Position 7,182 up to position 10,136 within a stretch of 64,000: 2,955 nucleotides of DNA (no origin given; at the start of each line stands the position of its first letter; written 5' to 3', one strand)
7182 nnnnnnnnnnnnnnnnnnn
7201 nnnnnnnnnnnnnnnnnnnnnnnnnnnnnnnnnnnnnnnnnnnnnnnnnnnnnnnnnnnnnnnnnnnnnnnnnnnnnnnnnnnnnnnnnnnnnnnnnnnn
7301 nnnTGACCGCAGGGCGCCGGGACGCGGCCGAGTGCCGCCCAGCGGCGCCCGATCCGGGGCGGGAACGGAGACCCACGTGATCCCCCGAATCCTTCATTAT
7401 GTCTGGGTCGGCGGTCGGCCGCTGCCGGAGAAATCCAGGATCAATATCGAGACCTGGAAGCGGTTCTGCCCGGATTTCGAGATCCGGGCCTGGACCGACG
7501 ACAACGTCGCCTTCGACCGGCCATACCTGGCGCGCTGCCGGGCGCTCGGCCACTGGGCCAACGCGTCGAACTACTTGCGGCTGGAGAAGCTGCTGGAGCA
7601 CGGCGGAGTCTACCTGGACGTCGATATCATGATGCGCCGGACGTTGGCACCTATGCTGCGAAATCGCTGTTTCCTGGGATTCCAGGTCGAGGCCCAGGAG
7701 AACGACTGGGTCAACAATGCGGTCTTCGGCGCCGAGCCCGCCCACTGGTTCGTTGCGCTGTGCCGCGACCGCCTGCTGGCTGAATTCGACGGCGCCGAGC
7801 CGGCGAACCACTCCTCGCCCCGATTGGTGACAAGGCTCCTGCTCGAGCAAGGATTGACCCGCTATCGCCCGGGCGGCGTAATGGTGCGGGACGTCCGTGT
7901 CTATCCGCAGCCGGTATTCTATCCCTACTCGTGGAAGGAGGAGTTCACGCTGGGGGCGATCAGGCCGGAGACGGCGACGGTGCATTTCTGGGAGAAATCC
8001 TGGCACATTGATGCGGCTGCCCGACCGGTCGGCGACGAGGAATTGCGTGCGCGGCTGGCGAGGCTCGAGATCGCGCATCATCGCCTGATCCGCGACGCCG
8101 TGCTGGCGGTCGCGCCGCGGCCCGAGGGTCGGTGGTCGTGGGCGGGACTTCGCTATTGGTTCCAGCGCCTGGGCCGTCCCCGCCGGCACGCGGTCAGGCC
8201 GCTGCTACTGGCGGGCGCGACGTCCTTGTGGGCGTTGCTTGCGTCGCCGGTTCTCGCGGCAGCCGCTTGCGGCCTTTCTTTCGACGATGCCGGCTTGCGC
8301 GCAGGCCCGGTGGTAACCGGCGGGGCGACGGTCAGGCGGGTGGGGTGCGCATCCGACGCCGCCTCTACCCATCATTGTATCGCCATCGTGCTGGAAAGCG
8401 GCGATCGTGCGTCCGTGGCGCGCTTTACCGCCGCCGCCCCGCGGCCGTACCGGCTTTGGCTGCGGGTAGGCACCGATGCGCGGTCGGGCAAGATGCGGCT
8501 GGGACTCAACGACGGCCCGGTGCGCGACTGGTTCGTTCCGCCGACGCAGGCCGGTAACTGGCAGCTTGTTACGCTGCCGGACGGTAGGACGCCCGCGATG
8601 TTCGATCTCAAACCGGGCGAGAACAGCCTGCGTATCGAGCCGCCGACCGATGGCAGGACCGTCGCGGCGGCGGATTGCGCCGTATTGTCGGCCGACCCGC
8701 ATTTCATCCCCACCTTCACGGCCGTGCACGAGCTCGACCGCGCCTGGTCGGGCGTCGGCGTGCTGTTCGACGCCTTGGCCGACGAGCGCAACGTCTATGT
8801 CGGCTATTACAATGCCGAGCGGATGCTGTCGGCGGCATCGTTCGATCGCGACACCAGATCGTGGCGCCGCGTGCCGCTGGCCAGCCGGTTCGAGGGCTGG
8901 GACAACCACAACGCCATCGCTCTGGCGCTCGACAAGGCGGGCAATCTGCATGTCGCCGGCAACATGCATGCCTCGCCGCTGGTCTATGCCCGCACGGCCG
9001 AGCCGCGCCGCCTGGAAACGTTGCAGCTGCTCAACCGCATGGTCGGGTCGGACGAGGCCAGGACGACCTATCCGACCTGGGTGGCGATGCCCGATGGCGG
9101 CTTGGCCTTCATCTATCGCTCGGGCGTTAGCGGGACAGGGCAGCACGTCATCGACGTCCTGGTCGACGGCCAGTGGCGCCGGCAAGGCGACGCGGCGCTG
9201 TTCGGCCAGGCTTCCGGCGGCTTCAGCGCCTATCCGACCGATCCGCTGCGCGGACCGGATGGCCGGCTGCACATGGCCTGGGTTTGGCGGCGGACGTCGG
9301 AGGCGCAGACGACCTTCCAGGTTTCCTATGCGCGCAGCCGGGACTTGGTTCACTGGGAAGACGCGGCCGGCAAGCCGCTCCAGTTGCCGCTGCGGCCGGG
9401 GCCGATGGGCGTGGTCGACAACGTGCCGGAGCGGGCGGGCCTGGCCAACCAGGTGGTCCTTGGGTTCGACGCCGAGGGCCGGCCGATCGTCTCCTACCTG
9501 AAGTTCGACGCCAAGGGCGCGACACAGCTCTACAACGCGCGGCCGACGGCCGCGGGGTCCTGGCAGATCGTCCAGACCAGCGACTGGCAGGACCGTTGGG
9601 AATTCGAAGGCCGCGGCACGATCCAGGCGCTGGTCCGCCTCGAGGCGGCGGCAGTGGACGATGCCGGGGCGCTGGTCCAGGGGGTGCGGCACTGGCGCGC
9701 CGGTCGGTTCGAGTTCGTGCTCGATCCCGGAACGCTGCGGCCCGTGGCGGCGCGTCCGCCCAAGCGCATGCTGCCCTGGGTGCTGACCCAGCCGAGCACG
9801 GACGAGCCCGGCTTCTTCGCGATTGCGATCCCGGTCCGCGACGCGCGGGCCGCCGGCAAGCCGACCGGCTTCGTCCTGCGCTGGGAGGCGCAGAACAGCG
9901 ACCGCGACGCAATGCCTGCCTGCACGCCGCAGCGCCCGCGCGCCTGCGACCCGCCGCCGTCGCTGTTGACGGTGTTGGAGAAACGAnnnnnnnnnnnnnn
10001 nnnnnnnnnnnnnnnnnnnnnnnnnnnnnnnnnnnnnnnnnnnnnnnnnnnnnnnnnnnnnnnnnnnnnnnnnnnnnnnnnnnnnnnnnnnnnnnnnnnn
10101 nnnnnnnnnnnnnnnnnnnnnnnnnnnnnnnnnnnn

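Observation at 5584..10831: Duplicated GT2-like module: an internal domain of the giant GT and a free-standing paralogue, translationally coupled to a GT-propeller fusion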

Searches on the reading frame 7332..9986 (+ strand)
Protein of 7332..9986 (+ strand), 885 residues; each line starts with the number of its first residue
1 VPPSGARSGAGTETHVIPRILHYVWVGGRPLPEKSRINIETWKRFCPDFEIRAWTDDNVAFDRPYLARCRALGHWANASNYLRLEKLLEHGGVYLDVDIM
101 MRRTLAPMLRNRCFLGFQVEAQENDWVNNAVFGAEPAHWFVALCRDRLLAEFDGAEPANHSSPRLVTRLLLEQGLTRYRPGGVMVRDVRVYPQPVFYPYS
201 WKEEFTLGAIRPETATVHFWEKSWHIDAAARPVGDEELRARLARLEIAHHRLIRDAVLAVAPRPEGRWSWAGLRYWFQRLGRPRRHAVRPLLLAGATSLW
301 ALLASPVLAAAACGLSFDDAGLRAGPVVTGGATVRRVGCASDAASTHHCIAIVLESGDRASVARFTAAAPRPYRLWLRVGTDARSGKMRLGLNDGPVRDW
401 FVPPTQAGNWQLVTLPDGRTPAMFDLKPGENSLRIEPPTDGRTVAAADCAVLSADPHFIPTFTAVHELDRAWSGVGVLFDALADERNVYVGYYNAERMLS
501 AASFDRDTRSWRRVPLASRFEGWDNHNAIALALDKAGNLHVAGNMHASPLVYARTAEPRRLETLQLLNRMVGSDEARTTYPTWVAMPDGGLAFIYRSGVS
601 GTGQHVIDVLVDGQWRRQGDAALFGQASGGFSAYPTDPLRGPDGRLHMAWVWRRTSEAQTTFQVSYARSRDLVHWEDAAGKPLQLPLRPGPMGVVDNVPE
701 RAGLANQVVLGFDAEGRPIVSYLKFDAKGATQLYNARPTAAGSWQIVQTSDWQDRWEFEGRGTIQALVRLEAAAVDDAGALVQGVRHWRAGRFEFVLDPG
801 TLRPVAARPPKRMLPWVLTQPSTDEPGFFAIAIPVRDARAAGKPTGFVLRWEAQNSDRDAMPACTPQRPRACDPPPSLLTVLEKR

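Call 8: search_protein_families(library=pfam, proteins=[window:7332-9986:+], max_evalue=0.01)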
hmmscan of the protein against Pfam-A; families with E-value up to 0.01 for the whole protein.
window:7332-9986:+ (885 aa): 4 families
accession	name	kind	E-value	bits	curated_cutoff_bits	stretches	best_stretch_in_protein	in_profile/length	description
PF15892.11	BNR_4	-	2.2e-64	217.9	27.3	1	489-752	3-272/272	BNR repeat-containing family member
PF04488.21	Gly_transf_sug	-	1.5e-09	38.8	23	1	32-114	1-92/93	Glycosyltransferase sugar-binding region containing DXD motif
PF12919.13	TcdA_TcdB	-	1.5e-07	31.5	23.6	0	74-100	169-195/382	TcdA/TcdB catalytic glycosyltransferase domain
PF04572.17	Gb3_synth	-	7.1e-05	23.4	22.3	1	135-224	3-103/131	Alpha 1,4-glycosyltransferase conserved region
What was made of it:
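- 7377..9989 (+): 870-aa fusion: GT32 (aa 1-250), one hydrophobic segment (aa 275-303), beta-sandwich (about aa 310-440), BNR_4 / GH145-PL42-like propeller (aa 447-870). Pfam (call 8).
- On GT32 (PF04488 / PF04572), middle protein aa 1-250: PF04488 38.8 against 23; PF04572 23.4 against 22.3 (call 8).
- On BNR_4 / GH145-PL42 propeller, middle protein aa 447-870: 217.9 bits covering profile positions 3-272 of 272 (call 8).
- Checked: The 'GT-propeller fusion' label also holds: GT32 (PF04488) plus BNR_4 (PF15892, 218 bits) (call 8).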

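Call 33: search_solved_structures(query=window:7332-9986:+, max_evalue=1)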
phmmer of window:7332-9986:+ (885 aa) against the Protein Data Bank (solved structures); distinct sequences matched with E-value up to 1: 30.
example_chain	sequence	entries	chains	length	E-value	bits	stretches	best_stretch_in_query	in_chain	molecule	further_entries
5muk_A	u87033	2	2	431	1.1e-31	112.8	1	488-777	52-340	Neuraminidase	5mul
5mvh_A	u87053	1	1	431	9e-31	109.8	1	487-769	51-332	BACCELL_00856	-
5mum_A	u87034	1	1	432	1.4e-30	109.2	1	488-777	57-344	BACINT_00347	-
4irt_A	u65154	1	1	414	4e-30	107.6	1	488-766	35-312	Uncharacterized protein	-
7esl_A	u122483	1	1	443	3.4e-08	35.1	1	521-744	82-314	L-rhamnose-alpha-1,4-D-glucuronate lyase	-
7esk_A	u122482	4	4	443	2.2e-07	32.4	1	521-720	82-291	L-Rhamnose-alpha-1,4-D-glucuronate lyase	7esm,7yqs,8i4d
7esn_A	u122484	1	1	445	3.2e-06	28.5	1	522-720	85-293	L-Rhamnose-alpha-1,4-D-glucuronate lyase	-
6rtg_A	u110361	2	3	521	0.00011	23.4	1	15-65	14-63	RTX toxin and Ca2+-binding protein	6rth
2vkd_A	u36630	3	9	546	0.011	16.8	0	74-100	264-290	CYTOTOXIN L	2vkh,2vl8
5vqm_A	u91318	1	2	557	0.028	15.5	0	75-100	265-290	Toxin B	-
8x4j_A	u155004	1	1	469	0.038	15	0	10-60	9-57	Subversion of eukaryotic traffic protein A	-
7so7_A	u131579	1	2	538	0.066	14.3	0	17-59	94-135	Toxin B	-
7so5_A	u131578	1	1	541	0.067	14.2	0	17-59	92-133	Toxin B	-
7s0y_A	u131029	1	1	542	0.067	14.2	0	17-59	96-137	Toxin B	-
6oq8_A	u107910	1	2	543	0.067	14.2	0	17-59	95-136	Toxin B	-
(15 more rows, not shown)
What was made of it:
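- On BNR_4 / GH145-PL42 propeller, middle protein aa 447-870: BT3686 E 1e-31 (call 33).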

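Call 44: search_protein_families(library=ncbifam, proteins=[window:7377-9986:+], max_evalue=0.01)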
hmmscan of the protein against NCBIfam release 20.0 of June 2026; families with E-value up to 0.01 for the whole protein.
window:7377-9986:+ (870 aa): 1 family
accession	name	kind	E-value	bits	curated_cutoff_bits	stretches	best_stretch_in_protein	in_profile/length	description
NF052497.1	AlphRhmnaseBT3686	equivalog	3.3e-41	141.2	700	1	469-750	45-325/424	alpha-l-rhamnosidase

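Call 77: find_homologous_proteins(query=window:7377-9986:+, max_evalue=1e-10)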
Query window:7377-9986:+ (870 aa): 8 proteins with E <= 1e-10 among 8000 candidates.
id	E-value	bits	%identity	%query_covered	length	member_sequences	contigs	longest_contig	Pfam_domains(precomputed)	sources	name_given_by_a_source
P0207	0.0e+0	2034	100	100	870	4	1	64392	PF04488.22,PF15892.12,PF12919.14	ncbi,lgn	-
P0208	0.0e+0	1432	73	100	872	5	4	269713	PF04488.22,PF04572.18,PF15892.12,PF12919.14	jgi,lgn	jgi:hypothetical protein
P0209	0.0e+0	1385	69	100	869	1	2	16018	PF04488.22,PF22847.3,PF15892.12,PF12919.14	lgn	-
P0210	7.3e-290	982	53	100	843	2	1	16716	PF04488.22,PF15892.12,PF12919.14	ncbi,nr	ncbi:MAG: BNR-4 repeat-containing protein [Rhodospirillales bacterium]|nr:BNR-4 repeat-containing pr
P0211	2.1e-289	981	53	100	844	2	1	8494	PF04488.22,PF04572.18,PF22847.3,PF15892.12,PF12919.14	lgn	-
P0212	5.6e-285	966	52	100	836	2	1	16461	PF04488.22,PF22847.3,PF15892.12,PF12919.14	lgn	-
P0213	2.0e-279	948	53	100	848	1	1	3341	PF04488.22,PF04572.18,PF15892.12,PF12919.14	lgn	-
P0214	2.8e-272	924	52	100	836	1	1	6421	PF04488.22,PF04572.18,PF15892.12,PF12919.14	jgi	jgi:hypothetical protein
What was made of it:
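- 7377..9989 (+): Eight full-length clusters at 52-100% identity (call 77).
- Tried and rejected: Rejected for this lineage, because the single frame is kept in eight clusters down to 52% identity (call 77).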

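Call 87: predict_structure(alignment_id=A5)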
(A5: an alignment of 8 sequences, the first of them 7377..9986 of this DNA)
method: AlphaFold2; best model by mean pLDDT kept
length: 870 residues; sequences in the alignment: 8
mean_pLDDT: 67.3   pTM: 0.59
mean pLDDT of the five models: 67.3, 66.7, 61.3, 61.2, 58.1
residues with pLDDT >= 90: 95; 70-90: 364; 50-70: 193; < 50: 218
segments of 3 or more residues with pLDDT < 50: 1-5, 82-96, 100-115, 178-290, 610-617, 643-645, 673-689, 737-751, 842-856
pLDDT, mean of each block of 10 residues (from residue 1): 47 55 57 62 79 80 79 67 44 48 39 50 79 77 56 66 53 50 31 34 27 40 43 38 34 41 37 42 42 69 59 73 82 86 78 86 84 88 86 88 84 89 72 90 87 78 80 91 89 88 63 81 85 77 92 64 72 78 59 78 61 46 83 74 61 82 74 42 39 84 84 69 80 59 36 76 88 76 90 84 76 77 77 81 41 49 87
secondary structure, 60 per line:
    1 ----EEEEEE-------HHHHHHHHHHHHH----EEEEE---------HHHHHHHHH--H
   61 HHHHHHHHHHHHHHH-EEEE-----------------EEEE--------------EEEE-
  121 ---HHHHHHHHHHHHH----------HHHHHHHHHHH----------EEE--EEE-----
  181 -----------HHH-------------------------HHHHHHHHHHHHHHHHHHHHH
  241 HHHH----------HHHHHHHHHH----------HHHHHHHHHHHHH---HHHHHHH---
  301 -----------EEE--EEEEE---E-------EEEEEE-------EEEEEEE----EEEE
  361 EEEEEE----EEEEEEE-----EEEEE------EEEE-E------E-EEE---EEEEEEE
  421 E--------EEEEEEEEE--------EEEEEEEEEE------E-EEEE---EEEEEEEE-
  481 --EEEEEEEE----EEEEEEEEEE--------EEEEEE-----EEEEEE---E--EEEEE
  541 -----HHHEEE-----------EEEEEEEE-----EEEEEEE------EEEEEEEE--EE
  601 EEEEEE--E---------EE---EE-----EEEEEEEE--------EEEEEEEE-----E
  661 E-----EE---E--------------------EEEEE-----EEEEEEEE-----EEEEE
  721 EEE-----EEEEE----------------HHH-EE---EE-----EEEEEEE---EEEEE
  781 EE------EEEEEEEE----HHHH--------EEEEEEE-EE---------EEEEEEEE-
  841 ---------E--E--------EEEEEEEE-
elements in order (helices of 4 or more, strands of 3 or more residues): E5-10 H18-30 E35-39 H49-57 H60-75 E77-80 E98-101 E116-119 H124-136 H147-157 E168-170 E173-175 H220-244 H255-264 H275-287 H291-297 E312-314 E317-321 E333-338 E346-352 E357-366 E371-377 E383-387 E394-397 E408-410 E414-421 E430-438 E447-456 E465-468 E472-479 E483-490 E495-504 E513-518 E524-529 E536-540 E549-551 E563-570 E576-582 E589-596 E599-606 E631-638 E647-654 E693-697 E703-710 E716-723 E729-733 E766-772 E776-782 E789-796 H801-804 E813-819 E832-839 E862-869
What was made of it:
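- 7377..9989 (+): AF2 model pLDDT 67 with this domain order (call 87).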
